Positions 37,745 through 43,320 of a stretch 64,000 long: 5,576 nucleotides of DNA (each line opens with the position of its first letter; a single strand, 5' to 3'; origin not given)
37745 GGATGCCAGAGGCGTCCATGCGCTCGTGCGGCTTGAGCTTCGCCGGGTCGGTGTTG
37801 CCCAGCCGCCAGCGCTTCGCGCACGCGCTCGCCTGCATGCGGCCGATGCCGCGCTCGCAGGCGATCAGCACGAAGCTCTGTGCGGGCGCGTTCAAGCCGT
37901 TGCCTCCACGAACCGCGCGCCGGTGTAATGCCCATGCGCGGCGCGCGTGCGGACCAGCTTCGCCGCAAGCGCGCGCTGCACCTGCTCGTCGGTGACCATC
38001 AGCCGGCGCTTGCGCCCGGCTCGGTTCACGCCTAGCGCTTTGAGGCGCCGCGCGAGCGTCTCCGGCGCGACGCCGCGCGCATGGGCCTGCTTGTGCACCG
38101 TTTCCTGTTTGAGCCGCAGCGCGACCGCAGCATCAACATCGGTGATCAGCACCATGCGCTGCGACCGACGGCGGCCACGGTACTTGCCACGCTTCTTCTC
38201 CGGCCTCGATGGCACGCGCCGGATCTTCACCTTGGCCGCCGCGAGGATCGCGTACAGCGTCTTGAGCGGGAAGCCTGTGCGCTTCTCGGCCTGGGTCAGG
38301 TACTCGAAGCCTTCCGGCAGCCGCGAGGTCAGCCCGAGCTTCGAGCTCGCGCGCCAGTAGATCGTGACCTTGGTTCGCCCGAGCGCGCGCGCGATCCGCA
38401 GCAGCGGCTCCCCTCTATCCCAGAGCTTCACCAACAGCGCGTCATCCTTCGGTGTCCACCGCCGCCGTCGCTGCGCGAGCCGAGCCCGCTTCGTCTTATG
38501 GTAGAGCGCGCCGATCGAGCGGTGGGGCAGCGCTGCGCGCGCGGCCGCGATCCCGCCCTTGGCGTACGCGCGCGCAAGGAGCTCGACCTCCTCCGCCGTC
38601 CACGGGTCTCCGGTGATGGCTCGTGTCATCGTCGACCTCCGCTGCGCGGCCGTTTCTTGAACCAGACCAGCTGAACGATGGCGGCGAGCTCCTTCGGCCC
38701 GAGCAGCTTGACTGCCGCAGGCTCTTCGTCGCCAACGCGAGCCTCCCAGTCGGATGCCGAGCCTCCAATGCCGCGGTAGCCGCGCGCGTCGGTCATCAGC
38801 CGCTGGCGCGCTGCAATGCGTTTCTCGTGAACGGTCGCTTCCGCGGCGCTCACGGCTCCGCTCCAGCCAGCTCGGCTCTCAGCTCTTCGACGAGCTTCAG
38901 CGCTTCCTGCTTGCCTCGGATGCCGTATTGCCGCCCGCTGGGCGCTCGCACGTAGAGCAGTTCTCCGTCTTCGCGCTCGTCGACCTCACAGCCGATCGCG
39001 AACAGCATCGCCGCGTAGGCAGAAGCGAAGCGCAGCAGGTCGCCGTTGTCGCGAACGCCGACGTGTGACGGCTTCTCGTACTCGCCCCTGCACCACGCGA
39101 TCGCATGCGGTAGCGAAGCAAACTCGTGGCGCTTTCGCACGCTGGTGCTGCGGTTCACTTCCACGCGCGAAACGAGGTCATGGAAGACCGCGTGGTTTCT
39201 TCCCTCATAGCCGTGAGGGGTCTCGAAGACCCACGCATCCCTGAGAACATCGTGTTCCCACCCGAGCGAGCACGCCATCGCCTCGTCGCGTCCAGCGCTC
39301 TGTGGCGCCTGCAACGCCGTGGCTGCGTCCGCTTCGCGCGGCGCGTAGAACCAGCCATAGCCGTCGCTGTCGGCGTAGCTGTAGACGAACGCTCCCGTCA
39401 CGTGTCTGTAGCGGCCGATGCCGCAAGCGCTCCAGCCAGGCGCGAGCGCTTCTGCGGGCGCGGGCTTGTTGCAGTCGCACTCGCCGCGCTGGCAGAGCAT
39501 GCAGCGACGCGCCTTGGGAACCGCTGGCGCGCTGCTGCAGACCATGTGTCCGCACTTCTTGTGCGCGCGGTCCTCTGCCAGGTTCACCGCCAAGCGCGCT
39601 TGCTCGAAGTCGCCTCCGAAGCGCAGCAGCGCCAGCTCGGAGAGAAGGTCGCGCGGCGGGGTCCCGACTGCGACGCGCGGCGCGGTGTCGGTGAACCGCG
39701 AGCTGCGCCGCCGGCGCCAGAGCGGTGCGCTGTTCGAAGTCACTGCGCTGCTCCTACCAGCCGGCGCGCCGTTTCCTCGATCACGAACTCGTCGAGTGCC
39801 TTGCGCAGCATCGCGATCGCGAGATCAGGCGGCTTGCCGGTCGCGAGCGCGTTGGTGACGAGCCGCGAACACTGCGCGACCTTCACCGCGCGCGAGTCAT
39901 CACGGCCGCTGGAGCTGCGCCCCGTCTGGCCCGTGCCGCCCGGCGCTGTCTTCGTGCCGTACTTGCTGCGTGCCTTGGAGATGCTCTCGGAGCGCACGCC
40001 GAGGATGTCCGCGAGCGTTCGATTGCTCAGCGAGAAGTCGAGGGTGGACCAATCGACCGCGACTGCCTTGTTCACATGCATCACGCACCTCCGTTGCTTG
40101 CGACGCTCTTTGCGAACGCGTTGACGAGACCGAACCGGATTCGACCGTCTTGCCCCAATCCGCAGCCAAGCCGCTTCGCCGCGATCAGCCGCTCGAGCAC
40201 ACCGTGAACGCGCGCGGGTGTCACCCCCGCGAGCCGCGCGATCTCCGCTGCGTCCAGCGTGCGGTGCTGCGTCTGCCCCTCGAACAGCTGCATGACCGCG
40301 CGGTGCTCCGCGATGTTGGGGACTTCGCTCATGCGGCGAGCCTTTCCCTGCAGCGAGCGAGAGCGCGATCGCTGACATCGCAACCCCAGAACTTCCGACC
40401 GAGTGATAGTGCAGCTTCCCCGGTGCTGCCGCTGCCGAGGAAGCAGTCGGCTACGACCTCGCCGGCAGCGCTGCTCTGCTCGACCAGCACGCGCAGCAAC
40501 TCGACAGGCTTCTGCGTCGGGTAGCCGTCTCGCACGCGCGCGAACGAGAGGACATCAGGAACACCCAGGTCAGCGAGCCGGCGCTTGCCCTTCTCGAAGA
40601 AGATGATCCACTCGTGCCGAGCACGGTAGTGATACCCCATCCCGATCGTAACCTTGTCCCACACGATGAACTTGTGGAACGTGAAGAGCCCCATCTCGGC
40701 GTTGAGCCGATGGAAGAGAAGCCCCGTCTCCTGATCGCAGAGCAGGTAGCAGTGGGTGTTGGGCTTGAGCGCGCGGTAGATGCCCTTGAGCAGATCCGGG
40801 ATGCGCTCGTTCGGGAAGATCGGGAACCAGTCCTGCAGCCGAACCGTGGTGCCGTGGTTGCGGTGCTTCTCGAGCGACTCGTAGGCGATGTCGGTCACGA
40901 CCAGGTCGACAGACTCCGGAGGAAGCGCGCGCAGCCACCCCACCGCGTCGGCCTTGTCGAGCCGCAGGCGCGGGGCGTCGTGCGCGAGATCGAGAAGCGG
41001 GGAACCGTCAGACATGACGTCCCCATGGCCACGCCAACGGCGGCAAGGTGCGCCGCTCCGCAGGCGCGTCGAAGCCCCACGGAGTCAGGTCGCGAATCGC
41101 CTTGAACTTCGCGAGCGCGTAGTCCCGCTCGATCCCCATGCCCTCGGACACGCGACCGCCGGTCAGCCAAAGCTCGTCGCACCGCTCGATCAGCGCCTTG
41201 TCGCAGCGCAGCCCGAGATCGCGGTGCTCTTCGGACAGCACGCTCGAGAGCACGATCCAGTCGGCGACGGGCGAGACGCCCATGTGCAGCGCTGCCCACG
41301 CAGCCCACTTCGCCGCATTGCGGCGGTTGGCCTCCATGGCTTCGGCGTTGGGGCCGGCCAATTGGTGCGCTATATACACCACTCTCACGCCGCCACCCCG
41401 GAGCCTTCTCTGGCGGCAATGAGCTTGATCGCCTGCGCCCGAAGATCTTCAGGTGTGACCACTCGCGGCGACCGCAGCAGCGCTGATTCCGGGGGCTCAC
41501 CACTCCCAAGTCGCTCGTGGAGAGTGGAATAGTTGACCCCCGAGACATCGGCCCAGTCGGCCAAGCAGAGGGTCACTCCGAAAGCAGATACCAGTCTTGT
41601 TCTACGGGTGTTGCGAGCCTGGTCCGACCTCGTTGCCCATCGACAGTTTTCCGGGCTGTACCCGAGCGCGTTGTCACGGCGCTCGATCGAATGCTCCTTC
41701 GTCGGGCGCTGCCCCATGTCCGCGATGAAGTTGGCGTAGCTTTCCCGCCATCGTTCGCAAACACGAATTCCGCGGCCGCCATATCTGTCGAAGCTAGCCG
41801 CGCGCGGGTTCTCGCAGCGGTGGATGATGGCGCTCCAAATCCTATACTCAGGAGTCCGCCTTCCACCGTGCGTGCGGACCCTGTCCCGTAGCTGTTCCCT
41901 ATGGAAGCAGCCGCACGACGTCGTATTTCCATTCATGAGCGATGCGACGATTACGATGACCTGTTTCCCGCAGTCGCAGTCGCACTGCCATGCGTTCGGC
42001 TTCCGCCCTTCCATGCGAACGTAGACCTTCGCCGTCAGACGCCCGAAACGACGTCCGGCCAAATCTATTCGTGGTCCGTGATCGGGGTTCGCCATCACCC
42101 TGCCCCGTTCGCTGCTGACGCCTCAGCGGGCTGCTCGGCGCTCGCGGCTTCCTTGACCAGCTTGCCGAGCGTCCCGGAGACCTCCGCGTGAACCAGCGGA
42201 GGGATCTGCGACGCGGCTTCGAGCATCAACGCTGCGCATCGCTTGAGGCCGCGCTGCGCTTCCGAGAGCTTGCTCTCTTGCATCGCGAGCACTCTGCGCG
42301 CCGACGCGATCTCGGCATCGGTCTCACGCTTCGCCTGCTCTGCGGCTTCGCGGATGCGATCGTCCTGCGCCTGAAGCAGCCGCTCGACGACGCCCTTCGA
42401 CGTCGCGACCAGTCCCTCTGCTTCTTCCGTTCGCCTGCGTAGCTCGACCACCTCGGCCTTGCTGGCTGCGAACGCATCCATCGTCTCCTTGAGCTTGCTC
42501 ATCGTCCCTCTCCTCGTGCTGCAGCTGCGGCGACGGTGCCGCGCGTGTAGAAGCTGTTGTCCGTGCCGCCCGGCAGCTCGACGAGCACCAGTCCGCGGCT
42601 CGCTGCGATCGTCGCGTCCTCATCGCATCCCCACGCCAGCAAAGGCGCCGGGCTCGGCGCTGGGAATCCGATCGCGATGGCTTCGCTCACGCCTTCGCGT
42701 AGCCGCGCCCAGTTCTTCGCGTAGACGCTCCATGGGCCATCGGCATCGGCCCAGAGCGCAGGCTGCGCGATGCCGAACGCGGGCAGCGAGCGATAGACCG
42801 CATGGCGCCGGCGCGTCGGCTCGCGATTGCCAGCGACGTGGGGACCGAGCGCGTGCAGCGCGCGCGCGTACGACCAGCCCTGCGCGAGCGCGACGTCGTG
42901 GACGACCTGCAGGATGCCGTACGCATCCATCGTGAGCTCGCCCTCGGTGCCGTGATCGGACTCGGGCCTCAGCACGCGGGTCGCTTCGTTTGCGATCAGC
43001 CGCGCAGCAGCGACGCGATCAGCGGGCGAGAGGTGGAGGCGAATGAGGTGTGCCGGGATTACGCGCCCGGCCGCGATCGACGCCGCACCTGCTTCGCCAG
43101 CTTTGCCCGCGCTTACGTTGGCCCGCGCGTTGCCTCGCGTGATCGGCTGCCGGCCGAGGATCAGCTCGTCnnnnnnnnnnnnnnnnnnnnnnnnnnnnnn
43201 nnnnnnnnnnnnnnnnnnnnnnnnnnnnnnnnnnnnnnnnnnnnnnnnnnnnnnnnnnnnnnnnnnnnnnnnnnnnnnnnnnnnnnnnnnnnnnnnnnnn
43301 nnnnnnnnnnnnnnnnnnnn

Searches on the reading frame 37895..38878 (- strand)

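Call 71: search_protein_families(library=phrogs, proteins=[window:37895-38878:-], max_evalue=0.0001)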
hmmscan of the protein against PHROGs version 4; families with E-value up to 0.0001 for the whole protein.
window:37895-38878:- (328 aa): 1 family
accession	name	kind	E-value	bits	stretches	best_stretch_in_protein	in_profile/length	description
phrog_323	-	transcription regulation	3.1e-14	54.2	1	63-180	68-188/319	transcriptional regulator, D5-like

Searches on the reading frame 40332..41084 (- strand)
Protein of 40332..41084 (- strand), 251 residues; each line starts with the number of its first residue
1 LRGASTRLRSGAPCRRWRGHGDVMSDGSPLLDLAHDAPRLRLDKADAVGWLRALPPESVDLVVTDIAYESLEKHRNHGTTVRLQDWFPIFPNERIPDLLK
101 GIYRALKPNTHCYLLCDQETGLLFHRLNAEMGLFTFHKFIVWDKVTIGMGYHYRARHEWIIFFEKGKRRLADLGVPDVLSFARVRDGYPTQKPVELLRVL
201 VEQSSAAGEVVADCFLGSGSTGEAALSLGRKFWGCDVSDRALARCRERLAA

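Call 71: search_protein_families(library=phrogs, proteins=[window:40332-41084:-], max_evalue=0.0001)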
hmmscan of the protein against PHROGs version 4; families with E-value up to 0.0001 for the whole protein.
window:40332-41084:- (251 aa): 9 families
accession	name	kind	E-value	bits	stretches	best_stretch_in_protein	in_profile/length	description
phrog_67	-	other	4.3e-38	132.9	1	45-250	129-344/743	DNA methyltransferase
phrog_498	-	other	1.1e-21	78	1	54-238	218-409/633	DNA methyltransferase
phrog_3008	-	other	1.7e-17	64.5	1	184-244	146-206/244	DNA methyltransferase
phrog_6952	-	other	1e-12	49.3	1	188-240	114-166/181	DNA methyltransferase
phrog_18293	-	other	3.6e-12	47.3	1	178-245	34-103/119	methyltransferase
phrog_23085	-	unknown function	2e-08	35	1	180-240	30-96/138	-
phrog_23148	-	unknown function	5.2e-07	30.8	1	187-242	84-139/165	-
phrog_6025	-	other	1e-06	29.5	1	40-144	12-110/192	DNA methyltransferase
phrog_21315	-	unknown function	8.2e-06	26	1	86-168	267-348/415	-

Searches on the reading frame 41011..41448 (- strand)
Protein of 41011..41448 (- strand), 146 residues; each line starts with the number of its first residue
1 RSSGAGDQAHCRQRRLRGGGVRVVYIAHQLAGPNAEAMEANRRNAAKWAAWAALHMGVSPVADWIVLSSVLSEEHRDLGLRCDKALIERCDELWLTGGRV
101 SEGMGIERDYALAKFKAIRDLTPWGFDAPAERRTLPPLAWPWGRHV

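Call 71: search_protein_families(library=phrogs, proteins=[window:41011-41448:-], max_evalue=0.0001)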
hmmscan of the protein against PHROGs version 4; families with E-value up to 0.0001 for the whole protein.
window:41011-41448:- (146 aa): 1 family
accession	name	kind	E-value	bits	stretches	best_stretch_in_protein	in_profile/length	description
phrog_355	-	DNA, RNA and nucleotide metabolism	2.5e-13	51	1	30-129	79-180/249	nucleoside 2-deoxyribosyltransferase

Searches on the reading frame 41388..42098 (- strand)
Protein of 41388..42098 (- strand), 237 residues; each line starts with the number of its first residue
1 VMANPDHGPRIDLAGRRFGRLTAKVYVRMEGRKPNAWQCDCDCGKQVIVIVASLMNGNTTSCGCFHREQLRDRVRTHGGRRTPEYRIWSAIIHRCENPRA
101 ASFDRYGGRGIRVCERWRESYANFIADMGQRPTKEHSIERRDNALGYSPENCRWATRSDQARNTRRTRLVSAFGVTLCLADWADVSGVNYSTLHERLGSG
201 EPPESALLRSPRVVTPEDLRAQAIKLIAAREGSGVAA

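Call 11: search_protein_families(library=pfam, proteins=[window:41388-42098:-], max_evalue=0.01)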
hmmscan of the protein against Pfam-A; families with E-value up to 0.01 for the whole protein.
window:41388-42098:- (237 aa): 1 family
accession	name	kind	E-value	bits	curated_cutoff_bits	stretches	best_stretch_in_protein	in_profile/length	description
PF00572.24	Ribosomal_L13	-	0.0031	18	23.8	1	11-56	6-51/119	Ribosomal protein L13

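Call 12: search_protein_families(library=phrogs, proteins=[window:41388-42098:-], max_evalue=0.001)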
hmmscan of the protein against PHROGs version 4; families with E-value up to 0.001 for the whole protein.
window:41388-42098:- (237 aa): 7 families
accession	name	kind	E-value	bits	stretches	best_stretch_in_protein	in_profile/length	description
phrog_374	-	DNA, RNA and nucleotide metabolism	4.2e-66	225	1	3-207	187-396/617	HNH endonuclease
phrog_3377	-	DNA, RNA and nucleotide metabolism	1.1e-49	169.9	1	75-211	5-141/196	HNH endonuclease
phrog_8790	-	DNA, RNA and nucleotide metabolism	6.4e-39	135.3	1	76-181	17-114/241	restriction endonuclease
phrog_2081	-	DNA, RNA and nucleotide metabolism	1.6e-27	97.7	1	72-168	93-199/433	HNH endonuclease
phrog_953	-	DNA, RNA and nucleotide metabolism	1.7e-13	51.7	1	75-158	215-299/420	HNH endonuclease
phrog_22195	-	unknown function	0.00012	22.8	1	13-95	10-80/148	-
phrog_18493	-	unknown function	0.00041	21.4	1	5-80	52-124/136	-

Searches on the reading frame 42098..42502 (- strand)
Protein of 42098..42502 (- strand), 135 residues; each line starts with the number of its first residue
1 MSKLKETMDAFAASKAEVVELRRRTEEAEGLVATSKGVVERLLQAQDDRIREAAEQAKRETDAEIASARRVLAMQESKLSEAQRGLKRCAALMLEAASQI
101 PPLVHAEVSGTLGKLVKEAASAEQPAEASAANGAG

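Call 11: search_protein_families(library=pfam, proteins=[window:42098-42502:-], max_evalue=0.01)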
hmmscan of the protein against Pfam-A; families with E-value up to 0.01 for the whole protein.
window:42098-42502:- (135 aa): 2 families
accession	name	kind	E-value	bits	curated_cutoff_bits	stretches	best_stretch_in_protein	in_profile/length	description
PF24627.1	PUMA_CC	-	0.0039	17.6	30.1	1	52-89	25-62/74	PUMA coiled-coil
PF15905.10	HMMR_N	-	0.0091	15.9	30.1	1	2-90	185-271/330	Hyaluronan mediated motility receptor N-terminal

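Call 12: search_protein_families(library=phrogs, proteins=[window:42098-42502:-], max_evalue=0.001)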
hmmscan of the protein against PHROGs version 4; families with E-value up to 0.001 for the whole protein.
window:42098-42502:- (135 aa): 0 families

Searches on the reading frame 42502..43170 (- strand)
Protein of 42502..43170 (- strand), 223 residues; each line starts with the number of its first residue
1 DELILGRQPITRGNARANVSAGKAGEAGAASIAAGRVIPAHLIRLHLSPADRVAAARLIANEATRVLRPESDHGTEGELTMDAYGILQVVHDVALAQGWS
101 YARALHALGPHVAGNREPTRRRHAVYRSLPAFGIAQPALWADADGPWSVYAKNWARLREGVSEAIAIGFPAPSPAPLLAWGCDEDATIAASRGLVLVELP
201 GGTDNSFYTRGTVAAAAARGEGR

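Call 79: find_homologous_proteins(query=window:42502-43170:-, max_evalue=1e-10)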
Query window:42502-43170:- (223 aa): 7 proteins with E <= 1e-10 among 5907 candidates.
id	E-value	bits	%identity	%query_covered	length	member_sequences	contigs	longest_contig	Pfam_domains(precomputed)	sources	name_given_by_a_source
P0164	1.4e-105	370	95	79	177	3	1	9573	-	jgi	jgi:hypothetical protein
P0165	8.0e-51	191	55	75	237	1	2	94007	-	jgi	jgi:hypothetical protein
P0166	2.1e-49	186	53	83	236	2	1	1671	-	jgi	jgi:hypothetical protein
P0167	3.3e-48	182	54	76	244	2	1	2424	-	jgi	-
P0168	1.2e-46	177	55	82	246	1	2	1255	-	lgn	-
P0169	9.2e-34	135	49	75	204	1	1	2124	-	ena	-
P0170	1.2e-30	125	46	75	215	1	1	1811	-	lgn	-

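Call 80: find_encoding_contigs(protein=P0164, flank=10000, max_places=6)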
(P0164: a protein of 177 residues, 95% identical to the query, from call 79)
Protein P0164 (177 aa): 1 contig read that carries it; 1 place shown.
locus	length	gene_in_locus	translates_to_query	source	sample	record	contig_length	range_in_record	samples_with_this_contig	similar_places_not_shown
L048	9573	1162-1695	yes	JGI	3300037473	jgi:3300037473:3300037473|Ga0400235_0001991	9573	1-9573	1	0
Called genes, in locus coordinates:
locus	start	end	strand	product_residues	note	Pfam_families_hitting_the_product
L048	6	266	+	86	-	-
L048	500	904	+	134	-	-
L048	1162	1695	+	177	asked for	-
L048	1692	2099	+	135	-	-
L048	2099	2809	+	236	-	-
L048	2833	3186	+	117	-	PF24963:DUF7768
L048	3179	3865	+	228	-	PF13649:Methyltransf_25 (faint), PF01555:N6_N4_Mtase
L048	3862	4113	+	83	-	-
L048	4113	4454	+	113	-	-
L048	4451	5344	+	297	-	-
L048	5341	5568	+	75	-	-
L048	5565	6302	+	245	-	-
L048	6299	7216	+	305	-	-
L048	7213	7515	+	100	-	-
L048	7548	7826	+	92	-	-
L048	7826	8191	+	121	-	-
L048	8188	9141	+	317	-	-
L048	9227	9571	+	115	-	?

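Call 81: find_encoding_contigs(protein=P0165, flank=10000, max_places=6)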
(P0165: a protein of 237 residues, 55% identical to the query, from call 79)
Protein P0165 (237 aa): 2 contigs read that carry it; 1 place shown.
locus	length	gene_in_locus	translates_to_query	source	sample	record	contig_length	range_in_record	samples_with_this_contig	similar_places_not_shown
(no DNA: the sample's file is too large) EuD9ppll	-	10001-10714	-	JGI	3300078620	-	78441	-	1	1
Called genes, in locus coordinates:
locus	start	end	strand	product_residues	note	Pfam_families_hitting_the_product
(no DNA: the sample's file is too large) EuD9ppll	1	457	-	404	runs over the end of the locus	-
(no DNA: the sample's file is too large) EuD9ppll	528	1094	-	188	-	-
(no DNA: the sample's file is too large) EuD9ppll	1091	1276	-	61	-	-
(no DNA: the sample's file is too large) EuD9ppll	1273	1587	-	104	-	-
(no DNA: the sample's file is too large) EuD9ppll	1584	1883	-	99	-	-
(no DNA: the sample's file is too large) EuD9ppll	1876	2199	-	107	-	-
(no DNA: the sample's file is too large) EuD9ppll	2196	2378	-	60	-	-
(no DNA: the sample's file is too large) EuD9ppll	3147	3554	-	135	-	PF13560:HTH_31 (weak), PF01381:HTH_3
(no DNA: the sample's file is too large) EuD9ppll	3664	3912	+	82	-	PF13560:HTH_31, PF12844:HTH_19 (weak), PF01381:HTH_3, PF13443:HTH_26 (weak)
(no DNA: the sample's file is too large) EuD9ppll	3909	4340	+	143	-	-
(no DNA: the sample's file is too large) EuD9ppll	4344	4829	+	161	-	-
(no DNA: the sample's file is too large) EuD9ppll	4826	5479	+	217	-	-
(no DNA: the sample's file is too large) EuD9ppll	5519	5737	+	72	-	-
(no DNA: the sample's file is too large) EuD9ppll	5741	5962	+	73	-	-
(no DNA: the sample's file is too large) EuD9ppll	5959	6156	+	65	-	-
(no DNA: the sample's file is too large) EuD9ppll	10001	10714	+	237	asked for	-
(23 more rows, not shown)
